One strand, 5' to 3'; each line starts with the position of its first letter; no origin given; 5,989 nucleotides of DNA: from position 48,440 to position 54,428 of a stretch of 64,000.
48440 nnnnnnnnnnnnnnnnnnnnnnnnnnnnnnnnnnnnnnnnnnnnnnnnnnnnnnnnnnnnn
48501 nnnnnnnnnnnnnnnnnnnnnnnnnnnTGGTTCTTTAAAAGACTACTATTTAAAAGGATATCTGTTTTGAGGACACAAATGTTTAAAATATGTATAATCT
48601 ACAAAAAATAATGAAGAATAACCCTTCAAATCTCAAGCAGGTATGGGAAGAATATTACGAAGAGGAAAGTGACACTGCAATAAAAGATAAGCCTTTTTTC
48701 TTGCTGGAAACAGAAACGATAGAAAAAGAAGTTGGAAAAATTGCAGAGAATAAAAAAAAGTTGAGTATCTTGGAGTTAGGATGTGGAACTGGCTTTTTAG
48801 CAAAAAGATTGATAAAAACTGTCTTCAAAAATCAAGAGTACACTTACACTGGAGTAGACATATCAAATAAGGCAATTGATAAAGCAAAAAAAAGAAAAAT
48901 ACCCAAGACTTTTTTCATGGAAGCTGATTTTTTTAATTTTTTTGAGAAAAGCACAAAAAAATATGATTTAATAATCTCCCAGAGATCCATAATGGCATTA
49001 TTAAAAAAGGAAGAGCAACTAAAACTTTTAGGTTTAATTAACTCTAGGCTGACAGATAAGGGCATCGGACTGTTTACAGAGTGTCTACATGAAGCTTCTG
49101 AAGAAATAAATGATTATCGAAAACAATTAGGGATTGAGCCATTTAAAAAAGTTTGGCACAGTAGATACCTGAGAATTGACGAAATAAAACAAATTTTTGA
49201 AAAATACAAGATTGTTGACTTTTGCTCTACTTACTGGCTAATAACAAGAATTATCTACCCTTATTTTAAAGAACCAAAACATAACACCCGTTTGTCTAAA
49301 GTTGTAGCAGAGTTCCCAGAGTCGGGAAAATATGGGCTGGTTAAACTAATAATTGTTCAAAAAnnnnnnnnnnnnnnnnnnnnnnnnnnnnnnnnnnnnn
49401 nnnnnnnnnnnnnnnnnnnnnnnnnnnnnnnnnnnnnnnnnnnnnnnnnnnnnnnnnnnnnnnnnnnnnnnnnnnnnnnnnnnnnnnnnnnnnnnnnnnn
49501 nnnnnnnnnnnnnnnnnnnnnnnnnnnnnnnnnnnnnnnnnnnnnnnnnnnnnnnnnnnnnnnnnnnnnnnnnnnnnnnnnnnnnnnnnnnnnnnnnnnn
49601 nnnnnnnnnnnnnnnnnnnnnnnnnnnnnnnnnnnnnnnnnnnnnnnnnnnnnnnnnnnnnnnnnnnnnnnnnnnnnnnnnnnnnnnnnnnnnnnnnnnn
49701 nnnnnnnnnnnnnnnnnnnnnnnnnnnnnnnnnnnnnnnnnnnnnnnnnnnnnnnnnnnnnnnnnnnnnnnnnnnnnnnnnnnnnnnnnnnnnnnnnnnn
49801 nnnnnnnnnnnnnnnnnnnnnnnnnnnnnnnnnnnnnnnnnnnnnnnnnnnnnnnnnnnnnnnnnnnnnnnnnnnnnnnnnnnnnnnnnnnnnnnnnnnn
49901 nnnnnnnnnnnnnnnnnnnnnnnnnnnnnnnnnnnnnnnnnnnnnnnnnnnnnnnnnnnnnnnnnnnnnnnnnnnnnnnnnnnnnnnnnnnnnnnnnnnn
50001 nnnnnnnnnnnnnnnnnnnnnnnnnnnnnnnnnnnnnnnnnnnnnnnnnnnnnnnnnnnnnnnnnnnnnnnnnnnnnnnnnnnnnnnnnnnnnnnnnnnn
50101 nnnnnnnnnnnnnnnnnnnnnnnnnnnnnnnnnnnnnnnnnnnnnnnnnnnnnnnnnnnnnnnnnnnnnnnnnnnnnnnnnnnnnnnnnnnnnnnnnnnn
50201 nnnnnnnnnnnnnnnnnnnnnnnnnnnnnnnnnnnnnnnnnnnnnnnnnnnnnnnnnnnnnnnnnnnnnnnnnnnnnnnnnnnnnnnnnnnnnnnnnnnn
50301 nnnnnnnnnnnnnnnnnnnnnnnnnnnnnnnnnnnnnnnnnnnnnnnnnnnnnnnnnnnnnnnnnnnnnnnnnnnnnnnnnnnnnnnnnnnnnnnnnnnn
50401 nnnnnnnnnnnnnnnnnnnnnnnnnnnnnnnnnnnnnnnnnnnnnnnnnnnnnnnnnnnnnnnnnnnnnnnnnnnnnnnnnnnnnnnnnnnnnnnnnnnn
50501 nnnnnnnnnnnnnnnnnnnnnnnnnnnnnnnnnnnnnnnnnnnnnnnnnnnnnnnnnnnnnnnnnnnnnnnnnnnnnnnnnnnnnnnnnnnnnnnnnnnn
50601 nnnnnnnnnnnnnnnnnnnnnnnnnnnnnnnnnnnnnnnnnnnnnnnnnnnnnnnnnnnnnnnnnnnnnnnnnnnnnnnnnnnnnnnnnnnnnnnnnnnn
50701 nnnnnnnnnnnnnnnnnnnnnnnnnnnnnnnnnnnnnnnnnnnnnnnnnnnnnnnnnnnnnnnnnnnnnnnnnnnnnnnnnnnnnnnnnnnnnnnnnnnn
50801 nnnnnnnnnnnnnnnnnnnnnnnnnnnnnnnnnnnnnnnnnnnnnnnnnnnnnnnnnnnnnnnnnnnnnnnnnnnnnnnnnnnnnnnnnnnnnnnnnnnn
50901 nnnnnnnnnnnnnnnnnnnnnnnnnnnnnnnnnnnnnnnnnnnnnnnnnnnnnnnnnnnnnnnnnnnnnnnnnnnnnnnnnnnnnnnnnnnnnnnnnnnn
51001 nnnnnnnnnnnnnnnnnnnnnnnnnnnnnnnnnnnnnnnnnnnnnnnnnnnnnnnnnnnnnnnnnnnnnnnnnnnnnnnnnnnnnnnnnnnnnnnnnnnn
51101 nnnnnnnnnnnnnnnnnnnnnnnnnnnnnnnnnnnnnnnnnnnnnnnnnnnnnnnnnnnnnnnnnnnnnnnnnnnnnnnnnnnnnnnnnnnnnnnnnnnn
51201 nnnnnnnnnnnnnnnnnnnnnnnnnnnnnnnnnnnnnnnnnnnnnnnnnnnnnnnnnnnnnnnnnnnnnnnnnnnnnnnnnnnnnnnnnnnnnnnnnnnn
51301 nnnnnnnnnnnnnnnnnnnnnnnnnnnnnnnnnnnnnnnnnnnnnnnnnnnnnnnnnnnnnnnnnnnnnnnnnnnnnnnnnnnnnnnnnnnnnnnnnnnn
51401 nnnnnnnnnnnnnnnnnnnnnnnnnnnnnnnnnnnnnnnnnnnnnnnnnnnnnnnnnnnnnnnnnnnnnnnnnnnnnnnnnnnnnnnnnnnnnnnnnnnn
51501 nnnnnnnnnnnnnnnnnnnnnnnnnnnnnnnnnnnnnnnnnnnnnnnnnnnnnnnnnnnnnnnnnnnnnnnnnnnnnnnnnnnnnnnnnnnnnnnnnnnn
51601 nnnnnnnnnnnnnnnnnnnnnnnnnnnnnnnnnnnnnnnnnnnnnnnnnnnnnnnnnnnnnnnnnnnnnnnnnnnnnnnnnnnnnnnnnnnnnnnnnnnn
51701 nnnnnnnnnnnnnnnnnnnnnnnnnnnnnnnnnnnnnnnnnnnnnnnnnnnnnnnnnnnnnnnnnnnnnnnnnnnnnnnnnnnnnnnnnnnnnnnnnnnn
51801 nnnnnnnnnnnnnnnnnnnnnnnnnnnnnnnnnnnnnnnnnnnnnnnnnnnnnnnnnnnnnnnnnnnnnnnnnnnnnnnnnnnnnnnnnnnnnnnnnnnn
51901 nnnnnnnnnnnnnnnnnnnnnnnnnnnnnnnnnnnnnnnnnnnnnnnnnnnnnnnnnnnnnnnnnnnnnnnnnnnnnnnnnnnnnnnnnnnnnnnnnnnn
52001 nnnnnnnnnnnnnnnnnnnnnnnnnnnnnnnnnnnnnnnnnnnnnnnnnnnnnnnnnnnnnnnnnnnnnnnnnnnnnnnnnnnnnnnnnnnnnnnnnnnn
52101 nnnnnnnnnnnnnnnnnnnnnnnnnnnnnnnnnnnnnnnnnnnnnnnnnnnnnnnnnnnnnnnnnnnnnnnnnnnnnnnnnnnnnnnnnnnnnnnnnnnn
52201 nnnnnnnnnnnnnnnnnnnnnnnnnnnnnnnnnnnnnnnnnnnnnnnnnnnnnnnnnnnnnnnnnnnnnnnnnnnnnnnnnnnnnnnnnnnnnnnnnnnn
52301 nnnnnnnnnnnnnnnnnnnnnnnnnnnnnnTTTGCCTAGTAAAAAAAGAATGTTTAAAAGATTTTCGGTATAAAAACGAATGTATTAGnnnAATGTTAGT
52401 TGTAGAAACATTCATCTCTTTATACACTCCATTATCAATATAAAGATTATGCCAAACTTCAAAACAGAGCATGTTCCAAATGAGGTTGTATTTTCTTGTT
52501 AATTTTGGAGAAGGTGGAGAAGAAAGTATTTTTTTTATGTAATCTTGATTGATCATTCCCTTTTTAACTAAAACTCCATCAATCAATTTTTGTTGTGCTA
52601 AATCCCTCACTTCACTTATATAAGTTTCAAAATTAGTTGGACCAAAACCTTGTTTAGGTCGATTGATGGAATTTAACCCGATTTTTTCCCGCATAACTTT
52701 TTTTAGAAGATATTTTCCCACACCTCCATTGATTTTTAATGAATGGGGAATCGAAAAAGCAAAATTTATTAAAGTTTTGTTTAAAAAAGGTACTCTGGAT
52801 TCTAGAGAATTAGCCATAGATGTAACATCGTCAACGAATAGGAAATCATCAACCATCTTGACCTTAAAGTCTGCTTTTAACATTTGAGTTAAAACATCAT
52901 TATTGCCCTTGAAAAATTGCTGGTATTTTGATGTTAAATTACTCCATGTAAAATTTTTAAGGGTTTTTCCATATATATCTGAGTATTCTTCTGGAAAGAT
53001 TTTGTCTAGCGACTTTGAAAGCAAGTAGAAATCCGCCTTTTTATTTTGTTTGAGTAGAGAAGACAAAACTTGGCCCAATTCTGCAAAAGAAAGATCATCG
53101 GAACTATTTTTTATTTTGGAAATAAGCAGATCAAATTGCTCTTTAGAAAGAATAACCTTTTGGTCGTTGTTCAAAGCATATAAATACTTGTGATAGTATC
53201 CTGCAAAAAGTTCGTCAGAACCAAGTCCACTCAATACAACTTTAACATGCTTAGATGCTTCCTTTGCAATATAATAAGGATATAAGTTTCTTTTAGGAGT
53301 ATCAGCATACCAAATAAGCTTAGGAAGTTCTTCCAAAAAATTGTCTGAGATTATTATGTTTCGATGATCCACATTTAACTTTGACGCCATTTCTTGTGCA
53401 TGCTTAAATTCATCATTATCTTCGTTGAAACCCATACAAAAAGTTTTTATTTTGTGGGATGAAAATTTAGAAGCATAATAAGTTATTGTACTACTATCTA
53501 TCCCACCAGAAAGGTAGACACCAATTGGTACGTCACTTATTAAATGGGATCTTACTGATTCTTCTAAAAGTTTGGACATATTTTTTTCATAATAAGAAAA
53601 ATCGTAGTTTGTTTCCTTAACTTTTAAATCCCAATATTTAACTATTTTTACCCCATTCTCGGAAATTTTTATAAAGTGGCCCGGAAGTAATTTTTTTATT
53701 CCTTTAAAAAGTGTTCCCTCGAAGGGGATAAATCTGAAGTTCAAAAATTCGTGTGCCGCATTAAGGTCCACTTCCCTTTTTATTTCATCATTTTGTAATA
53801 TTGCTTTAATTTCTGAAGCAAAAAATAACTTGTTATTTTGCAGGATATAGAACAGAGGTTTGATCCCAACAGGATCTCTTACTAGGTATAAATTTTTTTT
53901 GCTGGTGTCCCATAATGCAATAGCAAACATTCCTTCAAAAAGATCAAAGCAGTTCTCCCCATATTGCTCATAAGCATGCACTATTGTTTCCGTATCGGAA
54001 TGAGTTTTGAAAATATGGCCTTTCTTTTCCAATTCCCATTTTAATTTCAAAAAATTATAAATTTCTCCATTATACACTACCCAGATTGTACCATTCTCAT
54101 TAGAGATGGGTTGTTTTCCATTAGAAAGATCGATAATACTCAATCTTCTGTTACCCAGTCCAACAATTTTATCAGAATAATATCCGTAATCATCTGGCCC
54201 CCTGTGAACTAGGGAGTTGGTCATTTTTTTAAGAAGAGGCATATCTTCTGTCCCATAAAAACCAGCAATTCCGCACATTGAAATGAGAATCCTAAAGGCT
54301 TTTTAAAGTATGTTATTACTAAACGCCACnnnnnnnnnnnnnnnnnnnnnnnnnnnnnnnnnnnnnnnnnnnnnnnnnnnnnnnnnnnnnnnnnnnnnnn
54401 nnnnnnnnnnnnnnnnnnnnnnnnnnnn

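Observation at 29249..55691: A 25-kb agl N-glycosylation island predicting a heavily modified (amino, acetylated, methylated, possibly amidated) glycan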

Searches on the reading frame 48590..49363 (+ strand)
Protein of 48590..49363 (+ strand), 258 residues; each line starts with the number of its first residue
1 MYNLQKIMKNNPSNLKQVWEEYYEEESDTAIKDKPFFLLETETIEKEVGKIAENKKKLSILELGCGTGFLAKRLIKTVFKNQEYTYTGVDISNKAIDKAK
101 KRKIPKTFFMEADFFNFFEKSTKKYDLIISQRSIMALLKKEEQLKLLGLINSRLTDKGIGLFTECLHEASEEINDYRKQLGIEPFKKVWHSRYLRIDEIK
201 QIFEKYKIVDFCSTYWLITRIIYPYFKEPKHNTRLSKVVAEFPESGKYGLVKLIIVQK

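Call 4: search_protein_families(library=pfam, proteins=[window:48590-49363:+], max_evalue=0.01)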
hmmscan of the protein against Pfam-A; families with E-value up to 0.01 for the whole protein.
window:48590-49363:+ (258 aa): 14 families
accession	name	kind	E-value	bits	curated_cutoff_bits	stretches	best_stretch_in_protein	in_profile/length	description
PF13847.12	Methyltransf_31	-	9.5e-16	58.2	27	1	55-176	2-129/145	Methyltransferase domain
PF13649.12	Methyltransf_25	-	6.7e-13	49.6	27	1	60-158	1-97/97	Methyltransferase domain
PF13489.12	Methyltransf_23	-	4.7e-11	43.1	27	1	46-206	11-157/164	Methyltransferase domain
PF08242.18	Methyltransf_12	-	1.8e-10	41.8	30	1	61-158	1-96/98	Methyltransferase domain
PF08241.18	Methyltransf_11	-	3.9e-08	34.3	21.2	1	61-145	1-78/95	Methyltransferase domain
PF13679.12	Methyltransf_32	-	6.9e-07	29.8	27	1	42-107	11-77/143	Methyltransferase domain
PF05175.20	MTS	-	7.8e-06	26.1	23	1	55-130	30-104/170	Methyltransferase small domain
PF10017.15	Methyltransf_33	-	1.4e-05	24.8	23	1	40-102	45-107/304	Histidine-specific methyltransferase, SAM-dependent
PF01739.24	CheR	-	1.9e-05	24.7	27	1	34-104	10-85/195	CheR methyltransferase, SAM binding domain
PF05401.17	NodS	-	0.00012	22.4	24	1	55-142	42-124/201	Nodulation protein S (NodS)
PF03291.22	mRNA_G-N7_MeTrfase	-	0.0015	18.2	26.6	1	44-103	49-104/315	mRNA (guanine-N(7))-methyltransferase domain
PF01209.24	Ubie_methyltran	-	0.003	17.4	20.1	1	47-106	38-95/233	ubiE/COQ5 methyltransferase family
PF02636.23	Methyltransf_28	-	0.0069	16.3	23.3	0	51-102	13-69/249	Putative S-adenosyl-L-methionine-dependent methyltransferase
PF00398.26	RrnaAD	-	0.0089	15.6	24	0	37-123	12-99/263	Ribosomal RNA adenine dimethylase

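Call 7: search_protein_families(library=ncbifam, proteins=[window:48590-49363:+], max_evalue=0.001)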
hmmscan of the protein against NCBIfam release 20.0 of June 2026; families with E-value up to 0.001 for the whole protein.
window:48590-49363:+ (258 aa): 30 families (the best 25 are shown)
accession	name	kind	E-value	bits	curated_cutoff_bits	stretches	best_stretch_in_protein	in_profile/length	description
TIGR02072.1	BioC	equivalog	1.1e-13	51.5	184.95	1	55-208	33-171/244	malonyl-ACP O-methyltransferase BioC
TIGR03534.1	RF_mod_PrmC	equivalog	1e-10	41.5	199.1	1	40-130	72-162/253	peptide chain release factor N(5)-glutamine methyltransferase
NF008300.0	PRK11088.1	equivalog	6.3e-08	32.4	303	1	47-113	77-141/272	23S rRNA (guanine(745)-N(1))-methyltransferase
NF002463.0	PRK01683.1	equivalog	2.6e-07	30.5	297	1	55-147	30-116/258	trans-aconitate 2-methyltransferase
NF043040.1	corrin_prot_MT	hypoth_equivalog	2.8e-07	30.2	180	1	44-158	27-143/216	corrinoid protein-associated methyltransferase CpaM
TIGR02021.1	BchM-ChlM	equivalog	3.7e-07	29.8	158.9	1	17-153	15-146/218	magnesium protoporphyrin IX methyltransferase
NF001244.0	PRK00216.1-5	equivalog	7.9e-07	28.6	216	1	49-113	41-108/236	bifunctional demethylmenaquinone methyltransferase/2-methoxy-6-polyprenyl-1,4-benzoquinol methylase UbiE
TIGR01983.1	UbiG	equivalog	1.1e-06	28.1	102.95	1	42-131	35-123/228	bifunctional 2-polyprenyl-6-hydroxyphenol methylase/3-demethylubiquinol 3-O-methyltransferase UbiG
NF011529.0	PRK14968.1-3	equivalog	1.2e-06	28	162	1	53-130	31-104/198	putative methyltransferase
TIGR00536.1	hemK_fam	subfamily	2.1e-06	27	115.5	1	42-130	100-188/286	HemK family protein methyltransferase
NF011530.0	PRK14968.1-4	equivalog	1.7e-05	24.3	243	1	52-135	35-110/202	putative methyltransferase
NF004851.0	PRK06202.1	equivalog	1.8e-05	24.3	243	1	52-141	56-145/237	hypothetical protein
NF008992.0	PRK12335.1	equivalog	1.9e-05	24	303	1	42-152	108-213/289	SAM-dependent methyltransferase TehB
TIGR04345.1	ovoA_Cterm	equivalog_domain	5.8e-05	22.7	170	0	105-203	116-206/242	putative 4-mercaptohistidine N1-methyltransferase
NF005998.1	PRK08125.1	equivalog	8.6e-05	21.1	777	1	50-131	308-389/649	bifunctional UDP-4-amino-4-deoxy-L-arabinose formyltransferase/UDP-glucuronic acid oxidase ArnA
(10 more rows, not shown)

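Call 51: search_solved_structures(query=window:48590-49363:+, max_evalue=0.00001)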
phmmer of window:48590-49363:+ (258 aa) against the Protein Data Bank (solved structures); distinct sequences matched with E-value up to 0.00001: 1.
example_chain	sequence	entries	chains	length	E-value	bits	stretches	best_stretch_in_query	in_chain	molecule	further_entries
3dtn_A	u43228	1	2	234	7.6e-08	35.5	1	57-179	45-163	Putative Methyltransferase MM_2633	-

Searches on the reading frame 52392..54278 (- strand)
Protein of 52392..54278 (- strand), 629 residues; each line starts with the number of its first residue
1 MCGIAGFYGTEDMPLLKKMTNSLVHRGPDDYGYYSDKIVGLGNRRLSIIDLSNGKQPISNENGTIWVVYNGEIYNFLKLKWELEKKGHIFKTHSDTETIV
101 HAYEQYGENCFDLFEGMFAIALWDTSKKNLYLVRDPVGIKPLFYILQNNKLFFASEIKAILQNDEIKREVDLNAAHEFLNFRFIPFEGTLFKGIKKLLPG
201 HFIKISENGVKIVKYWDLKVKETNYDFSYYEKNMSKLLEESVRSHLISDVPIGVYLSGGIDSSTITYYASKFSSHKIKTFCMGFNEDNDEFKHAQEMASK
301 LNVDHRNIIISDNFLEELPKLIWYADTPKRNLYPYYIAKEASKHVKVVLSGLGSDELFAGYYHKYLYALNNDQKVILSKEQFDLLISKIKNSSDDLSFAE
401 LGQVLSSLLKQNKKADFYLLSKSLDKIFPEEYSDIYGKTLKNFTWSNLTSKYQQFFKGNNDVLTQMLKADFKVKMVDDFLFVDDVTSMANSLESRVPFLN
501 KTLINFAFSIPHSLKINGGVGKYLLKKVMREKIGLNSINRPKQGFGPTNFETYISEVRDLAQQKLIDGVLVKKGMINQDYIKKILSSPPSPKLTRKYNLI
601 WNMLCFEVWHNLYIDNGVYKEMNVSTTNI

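Call 5: search_protein_families(library=pfam, proteins=[window:52392-54278:-], max_evalue=0.01)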
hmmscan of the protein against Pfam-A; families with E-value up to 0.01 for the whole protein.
window:52392-54278:- (629 aa): 6 families
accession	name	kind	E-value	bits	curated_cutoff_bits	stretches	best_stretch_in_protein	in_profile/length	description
PF00733.27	Asn_synthase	-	1.1e-75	255.9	21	1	235-610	3-353/354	Asparagine synthase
PF13537.11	GATase_7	-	2e-46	157.5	25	1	44-162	2-123/123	Glutamine amidotransferase domain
PF13522.11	GATase_6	-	5.2e-40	136.9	27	1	28-156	1-130/130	Glutamine amidotransferase domain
PF02540.23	NAD_synthase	-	6.8e-06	25.8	21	1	234-314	5-85/242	NAD synthase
PF06508.19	QueC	-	0.00028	20.9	22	1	254-310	4-60/210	Queuosine biosynthesis protein QueC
PF24167.1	DUF7411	-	0.00036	20.6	28.7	1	252-329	3-77/194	Family of unknown function (DUF7411)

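Call 7: search_protein_families(library=ncbifam, proteins=[window:52392-54278:-], max_evalue=0.001)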
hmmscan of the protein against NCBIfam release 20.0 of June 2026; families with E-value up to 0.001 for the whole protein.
window:52392-54278:- (629 aa): 14 families
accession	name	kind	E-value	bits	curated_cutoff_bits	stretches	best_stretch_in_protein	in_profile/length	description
TIGR01536.1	asn_synth_AEB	equivalog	3.3e-137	458.6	267.1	1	2-545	1-517/517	asparagine synthase (glutamine-hydrolyzing)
TIGR03108.1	eps_aminotran_1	hypoth_equivalog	1.8e-136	456.4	816.9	1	1-607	1-622/628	XrtA/PEP-CTERM system amidotransferase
TIGR03104.1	trio_amidotrans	equivalog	2.8e-112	375.9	570.1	2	1-364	1-383/589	N-acetylglutaminylglutamine amidotransferase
NF006949.0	PRK09431.1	equivalog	1.6e-90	304.3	499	3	1-163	1-168/554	asparagine synthase B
NF033535.1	lass_lactam_cya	exception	3.4e-71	240.7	525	2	1-460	1-477/668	lasso peptide isopeptide bond-forming cyclase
TIGR01134.1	purF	equivalog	5.5e-13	49.1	350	1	54-171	83-210/432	amidophosphoribosyltransferase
TIGR01135.1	glmS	equivalog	8.1e-12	44.4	418.05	1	57-163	86-200/607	glutamine--fructose-6-phosphate transaminase (isomerizing)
NF001484.0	PRK00331.1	subfamily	8.1e-12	44.3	381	1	57-163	87-201/601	isomerizing glutamine--fructose-6-phosphate transaminase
NF033561.1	macrolact_Ik_Al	subfamily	9.4e-12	44.3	300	1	116-313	81-279/561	albusnodin/ikarugamycin family macrolactam cyclase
NF010587.0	PRK13980.1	equivalog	2.8e-08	33.3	255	1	221-365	5-153/267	NAD+ synthase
TIGR00552.1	nadE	equivalog_domain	1.9e-06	27.3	63.65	1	230-315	5-91/251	NAD(+) synthase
TIGR00268.2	TIGR00268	equivalog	5.9e-05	22.5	150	1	243-356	7-123/259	ATP-dependent sacrificial sulfur transferase LarE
TIGR00364.1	TIGR00364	equivalog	6.9e-05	22.5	150.3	1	254-310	3-59/201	7-cyano-7-deazaguanine synthase QueC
NF011155.0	PRK14561.1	equivalog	0.00021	21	207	1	253-331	4-79/195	hypothetical protein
